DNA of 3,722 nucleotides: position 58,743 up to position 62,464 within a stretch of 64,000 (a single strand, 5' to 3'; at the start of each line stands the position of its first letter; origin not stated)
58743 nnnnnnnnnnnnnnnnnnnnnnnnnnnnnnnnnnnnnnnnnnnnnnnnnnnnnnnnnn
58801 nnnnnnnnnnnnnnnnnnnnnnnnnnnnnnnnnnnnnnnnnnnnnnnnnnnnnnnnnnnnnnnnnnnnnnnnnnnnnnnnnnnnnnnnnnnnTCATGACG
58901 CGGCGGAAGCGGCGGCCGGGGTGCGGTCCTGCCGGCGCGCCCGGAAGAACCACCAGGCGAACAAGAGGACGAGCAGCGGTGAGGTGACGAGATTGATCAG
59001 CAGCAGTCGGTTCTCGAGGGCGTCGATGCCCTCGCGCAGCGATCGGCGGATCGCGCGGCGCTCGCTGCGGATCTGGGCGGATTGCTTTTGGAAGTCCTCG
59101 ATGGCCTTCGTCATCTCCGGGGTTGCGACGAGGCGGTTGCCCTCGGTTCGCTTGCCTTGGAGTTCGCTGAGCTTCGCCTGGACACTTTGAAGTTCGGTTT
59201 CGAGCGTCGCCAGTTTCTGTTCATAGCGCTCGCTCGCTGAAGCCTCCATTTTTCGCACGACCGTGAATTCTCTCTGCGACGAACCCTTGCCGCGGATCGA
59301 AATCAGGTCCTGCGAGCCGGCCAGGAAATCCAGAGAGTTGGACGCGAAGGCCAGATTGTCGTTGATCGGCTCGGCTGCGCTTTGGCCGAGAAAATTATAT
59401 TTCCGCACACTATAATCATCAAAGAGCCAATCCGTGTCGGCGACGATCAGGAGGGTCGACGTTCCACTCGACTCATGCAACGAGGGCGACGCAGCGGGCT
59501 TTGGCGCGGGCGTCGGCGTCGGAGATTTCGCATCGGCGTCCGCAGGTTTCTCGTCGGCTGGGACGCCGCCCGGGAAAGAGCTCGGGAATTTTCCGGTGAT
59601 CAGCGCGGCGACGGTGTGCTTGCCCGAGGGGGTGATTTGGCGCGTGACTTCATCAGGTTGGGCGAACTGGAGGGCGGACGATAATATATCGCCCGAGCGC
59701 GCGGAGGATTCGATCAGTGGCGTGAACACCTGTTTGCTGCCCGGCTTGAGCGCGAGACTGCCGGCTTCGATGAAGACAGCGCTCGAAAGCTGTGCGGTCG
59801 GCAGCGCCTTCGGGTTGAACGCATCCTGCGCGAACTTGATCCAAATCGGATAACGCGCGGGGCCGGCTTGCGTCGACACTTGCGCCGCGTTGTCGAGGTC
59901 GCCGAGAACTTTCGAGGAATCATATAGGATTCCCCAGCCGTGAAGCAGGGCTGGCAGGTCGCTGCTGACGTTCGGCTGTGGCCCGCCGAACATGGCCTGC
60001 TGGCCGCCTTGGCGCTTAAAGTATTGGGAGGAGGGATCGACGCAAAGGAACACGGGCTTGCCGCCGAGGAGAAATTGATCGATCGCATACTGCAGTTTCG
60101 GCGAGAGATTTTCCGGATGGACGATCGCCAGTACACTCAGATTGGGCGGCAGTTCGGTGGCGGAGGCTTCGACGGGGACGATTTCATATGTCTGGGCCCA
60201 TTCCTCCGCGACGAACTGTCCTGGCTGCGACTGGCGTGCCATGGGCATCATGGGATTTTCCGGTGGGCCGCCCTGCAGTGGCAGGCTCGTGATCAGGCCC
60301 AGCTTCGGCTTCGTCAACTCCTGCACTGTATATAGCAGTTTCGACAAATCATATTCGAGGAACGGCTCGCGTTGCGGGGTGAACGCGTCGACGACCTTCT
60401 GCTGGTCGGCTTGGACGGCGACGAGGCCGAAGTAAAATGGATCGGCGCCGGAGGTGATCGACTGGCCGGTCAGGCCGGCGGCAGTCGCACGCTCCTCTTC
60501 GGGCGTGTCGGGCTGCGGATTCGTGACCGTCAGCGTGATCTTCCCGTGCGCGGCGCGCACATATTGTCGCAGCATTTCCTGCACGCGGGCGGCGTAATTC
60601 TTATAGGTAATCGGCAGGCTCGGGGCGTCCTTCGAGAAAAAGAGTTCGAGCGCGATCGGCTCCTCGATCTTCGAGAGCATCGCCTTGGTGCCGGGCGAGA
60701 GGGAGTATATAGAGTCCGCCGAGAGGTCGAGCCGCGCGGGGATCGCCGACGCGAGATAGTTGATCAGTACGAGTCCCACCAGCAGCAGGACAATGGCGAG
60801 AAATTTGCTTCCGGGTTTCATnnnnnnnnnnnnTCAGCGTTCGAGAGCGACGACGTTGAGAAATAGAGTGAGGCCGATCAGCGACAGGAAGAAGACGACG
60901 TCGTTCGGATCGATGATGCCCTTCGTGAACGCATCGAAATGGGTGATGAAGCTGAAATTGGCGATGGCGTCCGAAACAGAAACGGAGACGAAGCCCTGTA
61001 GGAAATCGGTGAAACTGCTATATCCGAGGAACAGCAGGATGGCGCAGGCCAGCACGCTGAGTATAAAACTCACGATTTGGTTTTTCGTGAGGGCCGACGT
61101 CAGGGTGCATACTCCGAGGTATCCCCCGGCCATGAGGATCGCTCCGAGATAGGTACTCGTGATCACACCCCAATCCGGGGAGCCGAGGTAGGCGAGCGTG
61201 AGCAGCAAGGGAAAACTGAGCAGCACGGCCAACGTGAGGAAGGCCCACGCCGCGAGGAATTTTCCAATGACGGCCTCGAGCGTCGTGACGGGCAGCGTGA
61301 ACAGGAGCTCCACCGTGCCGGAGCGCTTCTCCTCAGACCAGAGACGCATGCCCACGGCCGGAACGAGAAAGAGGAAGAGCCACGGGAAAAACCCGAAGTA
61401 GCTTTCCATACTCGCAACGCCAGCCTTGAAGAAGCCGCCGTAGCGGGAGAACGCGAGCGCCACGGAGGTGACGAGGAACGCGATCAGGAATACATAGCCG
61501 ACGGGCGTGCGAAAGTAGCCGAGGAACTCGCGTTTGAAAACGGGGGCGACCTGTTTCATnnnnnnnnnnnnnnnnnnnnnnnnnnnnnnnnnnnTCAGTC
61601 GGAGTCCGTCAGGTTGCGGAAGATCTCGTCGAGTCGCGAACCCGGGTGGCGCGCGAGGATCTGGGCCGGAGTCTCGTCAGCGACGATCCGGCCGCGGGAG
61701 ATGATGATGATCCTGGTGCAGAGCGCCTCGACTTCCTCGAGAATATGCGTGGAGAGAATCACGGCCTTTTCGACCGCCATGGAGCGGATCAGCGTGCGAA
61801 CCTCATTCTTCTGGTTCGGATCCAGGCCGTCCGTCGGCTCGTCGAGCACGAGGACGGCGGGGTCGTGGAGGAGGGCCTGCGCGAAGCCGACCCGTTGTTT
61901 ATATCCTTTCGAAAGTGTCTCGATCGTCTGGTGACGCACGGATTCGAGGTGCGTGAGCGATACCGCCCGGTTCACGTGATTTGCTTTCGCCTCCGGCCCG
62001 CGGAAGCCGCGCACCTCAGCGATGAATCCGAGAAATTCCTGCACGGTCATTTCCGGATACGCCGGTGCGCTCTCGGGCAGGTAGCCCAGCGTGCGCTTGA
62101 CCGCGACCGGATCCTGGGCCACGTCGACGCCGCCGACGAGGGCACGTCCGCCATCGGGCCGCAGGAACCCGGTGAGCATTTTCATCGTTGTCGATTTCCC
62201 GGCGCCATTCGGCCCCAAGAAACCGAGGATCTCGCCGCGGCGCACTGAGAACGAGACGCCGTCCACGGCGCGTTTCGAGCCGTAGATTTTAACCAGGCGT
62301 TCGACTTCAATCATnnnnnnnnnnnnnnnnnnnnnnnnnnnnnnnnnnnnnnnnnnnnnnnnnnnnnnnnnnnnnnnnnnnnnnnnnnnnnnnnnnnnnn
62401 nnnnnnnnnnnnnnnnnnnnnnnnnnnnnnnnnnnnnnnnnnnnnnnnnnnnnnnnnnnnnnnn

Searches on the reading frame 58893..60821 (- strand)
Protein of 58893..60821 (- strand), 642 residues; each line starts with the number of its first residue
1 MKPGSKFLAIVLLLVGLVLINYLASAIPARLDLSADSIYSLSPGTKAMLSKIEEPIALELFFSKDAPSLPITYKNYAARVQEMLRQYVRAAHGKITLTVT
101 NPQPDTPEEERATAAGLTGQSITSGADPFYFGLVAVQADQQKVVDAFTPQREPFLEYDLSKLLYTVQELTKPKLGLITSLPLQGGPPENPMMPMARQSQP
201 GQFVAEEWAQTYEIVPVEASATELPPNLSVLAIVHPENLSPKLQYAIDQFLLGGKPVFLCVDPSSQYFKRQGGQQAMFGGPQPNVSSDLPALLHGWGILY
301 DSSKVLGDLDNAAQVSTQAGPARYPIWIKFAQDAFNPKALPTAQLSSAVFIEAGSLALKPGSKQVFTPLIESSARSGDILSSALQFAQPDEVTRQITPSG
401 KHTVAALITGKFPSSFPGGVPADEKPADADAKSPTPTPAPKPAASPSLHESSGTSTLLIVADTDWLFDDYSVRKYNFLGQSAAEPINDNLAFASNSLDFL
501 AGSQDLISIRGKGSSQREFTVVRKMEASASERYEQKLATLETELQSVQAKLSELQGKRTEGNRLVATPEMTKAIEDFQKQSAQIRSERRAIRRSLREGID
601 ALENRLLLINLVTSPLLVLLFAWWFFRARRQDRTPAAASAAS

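Call 22: search_protein_families(library=pfam, proteins=[window:58893-60821:-], max_evalue=0.01)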
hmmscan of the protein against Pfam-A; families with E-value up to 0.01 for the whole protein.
window:58893-60821:- (642 aa): 2 families
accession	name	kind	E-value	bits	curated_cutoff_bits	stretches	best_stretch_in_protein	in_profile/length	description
PF09822.16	ABC_transp_aux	-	1.5e-51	175.8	34.7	1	171-495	1-287/288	ABC-type uncharacterized transport system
PF23357.1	DUF7088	-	6.5e-23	81.4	27.8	1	36-134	2-103/105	Domain of unknown function (DUF7088)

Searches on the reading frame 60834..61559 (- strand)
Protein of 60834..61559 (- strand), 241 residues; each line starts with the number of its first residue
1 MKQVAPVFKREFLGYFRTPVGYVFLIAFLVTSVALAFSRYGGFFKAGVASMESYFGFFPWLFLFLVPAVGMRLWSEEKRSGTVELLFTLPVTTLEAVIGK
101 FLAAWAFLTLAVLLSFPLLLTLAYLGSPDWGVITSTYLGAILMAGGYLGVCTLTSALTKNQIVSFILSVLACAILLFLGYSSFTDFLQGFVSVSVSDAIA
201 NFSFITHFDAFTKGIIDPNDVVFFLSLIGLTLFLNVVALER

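Call 22: search_protein_families(library=pfam, proteins=[window:60834-61559:-], max_evalue=0.01)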
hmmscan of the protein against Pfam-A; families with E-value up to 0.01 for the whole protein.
window:60834-61559:- (241 aa): 5 families
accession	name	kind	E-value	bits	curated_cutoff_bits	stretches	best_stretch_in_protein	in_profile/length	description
PF12679.13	ABC2_membrane_2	-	1.4e-06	28.2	27.2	1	64-180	80-200/283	ABC-2 family transporter protein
PF12730.13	ABC2_membrane_4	-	1.5e-06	28.7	27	1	9-177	3-177/179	ABC-2 family transporter protein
PF12698.13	ABC2_membrane_3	-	2.5e-06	27.3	31.6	1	51-206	161-306/347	ABC-2 family transporter protein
PF13346.12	ABC2_membrane_5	-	3.6e-06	27.1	25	1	50-206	31-167/205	ABC-2 family transporter protein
PF03379.19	CcmB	-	0.00035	20.5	24.9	1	72-169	66-164/215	CcmB protein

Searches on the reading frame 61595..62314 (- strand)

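Call 22: search_protein_families(library=pfam, proteins=[window:61595-62314:-], max_evalue=0.01)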
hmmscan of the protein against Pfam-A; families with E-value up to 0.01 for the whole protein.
window:61595-62314:- (239 aa): 5 families
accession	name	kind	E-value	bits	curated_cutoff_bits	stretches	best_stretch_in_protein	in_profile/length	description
PF00005.33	ABC_tran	-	5.1e-31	108.5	25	1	18-161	2-136/137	ABC transporter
PF13304.12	AAA_21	-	1.6e-10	42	27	1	118-195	222-303/304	AAA domain, putative AbiEii toxin, Type IV TA system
PF16575.11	CLP1_P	-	0.0043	17.3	26.6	1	34-113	1-79/188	mRNA cleavage and polyadenylation factor CLP1 P-loop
PF13604.12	AAA_30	-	0.0075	16.5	27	0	31-60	22-50/191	AAA domain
PF13401.12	AAA_22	-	0.0091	16.8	27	0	32-177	10-109/130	AAA domain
